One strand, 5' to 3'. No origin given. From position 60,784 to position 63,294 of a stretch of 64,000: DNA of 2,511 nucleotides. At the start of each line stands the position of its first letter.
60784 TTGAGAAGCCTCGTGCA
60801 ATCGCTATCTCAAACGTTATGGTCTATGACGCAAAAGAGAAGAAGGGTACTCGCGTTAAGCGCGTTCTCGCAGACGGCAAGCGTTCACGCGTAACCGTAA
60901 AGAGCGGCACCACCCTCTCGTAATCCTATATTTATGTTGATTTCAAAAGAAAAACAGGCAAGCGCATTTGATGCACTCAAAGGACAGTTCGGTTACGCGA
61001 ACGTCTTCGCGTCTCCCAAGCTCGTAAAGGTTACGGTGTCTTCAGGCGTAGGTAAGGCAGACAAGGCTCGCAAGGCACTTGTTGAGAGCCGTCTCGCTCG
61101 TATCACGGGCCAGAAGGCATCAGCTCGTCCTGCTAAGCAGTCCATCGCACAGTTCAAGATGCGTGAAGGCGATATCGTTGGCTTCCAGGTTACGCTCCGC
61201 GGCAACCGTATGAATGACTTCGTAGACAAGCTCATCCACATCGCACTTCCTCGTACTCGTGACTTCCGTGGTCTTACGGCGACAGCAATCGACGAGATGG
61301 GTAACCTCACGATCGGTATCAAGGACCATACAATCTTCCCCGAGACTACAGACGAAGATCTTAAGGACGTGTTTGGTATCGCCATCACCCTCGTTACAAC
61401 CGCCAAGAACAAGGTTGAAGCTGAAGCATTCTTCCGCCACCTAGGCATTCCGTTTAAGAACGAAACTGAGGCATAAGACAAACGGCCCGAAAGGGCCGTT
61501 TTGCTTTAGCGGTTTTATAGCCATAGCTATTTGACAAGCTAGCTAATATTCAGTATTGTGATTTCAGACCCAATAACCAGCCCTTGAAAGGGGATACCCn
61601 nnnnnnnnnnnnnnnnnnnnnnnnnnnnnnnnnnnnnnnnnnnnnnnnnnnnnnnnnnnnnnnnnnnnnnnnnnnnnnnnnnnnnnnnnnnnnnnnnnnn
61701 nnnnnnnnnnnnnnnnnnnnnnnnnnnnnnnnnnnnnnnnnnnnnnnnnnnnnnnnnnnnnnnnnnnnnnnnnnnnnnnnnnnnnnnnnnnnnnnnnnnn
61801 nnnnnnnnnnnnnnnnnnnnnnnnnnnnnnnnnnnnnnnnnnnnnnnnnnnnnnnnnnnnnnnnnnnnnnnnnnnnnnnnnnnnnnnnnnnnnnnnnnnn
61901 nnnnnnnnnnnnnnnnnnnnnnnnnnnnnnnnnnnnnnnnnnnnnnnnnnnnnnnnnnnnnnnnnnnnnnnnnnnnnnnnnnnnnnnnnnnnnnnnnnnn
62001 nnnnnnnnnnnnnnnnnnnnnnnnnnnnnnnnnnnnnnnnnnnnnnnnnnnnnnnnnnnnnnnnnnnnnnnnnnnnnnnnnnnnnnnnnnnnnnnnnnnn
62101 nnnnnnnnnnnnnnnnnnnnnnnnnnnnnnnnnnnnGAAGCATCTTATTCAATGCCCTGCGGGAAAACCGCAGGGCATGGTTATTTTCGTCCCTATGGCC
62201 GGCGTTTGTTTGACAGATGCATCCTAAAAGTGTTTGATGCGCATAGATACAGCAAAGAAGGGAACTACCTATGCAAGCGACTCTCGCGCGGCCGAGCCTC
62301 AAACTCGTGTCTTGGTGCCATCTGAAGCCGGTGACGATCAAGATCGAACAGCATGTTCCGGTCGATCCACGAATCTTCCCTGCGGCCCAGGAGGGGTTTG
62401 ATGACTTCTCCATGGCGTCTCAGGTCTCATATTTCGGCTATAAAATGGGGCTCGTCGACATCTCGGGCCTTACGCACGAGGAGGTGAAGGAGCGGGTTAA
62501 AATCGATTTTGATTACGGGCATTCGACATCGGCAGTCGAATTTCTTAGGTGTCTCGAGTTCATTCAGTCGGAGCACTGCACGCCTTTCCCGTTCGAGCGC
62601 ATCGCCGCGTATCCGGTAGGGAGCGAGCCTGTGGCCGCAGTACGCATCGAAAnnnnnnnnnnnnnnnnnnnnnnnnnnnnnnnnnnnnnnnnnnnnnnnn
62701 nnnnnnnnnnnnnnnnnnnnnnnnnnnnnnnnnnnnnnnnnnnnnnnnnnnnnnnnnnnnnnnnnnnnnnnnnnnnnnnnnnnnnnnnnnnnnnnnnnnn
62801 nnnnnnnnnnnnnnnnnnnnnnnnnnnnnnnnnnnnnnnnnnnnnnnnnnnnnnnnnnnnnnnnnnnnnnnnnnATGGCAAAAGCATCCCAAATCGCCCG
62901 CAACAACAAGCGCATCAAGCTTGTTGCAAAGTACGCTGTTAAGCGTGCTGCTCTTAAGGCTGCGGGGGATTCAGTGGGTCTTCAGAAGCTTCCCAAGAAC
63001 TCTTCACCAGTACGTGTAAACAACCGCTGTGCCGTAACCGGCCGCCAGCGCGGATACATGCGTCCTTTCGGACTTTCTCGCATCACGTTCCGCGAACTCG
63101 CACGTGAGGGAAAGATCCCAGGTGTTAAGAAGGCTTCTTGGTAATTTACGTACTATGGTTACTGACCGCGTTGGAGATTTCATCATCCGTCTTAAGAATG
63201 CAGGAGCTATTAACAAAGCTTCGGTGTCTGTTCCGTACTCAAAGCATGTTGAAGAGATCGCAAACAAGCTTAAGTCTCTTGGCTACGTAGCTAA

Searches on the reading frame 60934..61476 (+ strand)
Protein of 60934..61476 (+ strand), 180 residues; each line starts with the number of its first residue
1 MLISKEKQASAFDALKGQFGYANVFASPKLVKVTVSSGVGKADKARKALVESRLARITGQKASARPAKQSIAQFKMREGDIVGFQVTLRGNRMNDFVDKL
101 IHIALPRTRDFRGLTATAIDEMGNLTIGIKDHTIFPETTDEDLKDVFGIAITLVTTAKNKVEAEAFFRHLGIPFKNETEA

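Call 80: find_encoding_contigs(protein=window:60934-61476:+, flank=10000, max_places=3)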
Protein window:60934-61476:+ (180 aa): 1 contig read that carries it; 1 place shown.
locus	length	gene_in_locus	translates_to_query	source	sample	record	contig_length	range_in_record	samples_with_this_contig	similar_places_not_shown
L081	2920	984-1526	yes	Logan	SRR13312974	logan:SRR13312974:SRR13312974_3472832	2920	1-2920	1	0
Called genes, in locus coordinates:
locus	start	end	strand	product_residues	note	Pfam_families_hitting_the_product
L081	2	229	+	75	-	?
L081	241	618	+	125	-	PF00238:Ribosomal_L14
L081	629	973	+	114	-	PF22682:Ribosomal_uL24m-like (weak), PF00467:KOW, PF17136:ribosomal_L24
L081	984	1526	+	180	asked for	PF00281:Ribosomal_L5, PF00673:Ribosomal_L5_C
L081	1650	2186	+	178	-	-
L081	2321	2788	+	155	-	-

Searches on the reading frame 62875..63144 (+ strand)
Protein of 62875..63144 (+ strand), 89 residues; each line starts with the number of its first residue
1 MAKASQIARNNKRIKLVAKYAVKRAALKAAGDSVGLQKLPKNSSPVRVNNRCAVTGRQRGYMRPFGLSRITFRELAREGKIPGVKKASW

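Call 79: find_encoding_contigs(protein=window:62875-63144:+, flank=10000, max_places=3)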
Protein window:62875-63144:+ (89 aa): no gene with exactly this product is on record in the collection.
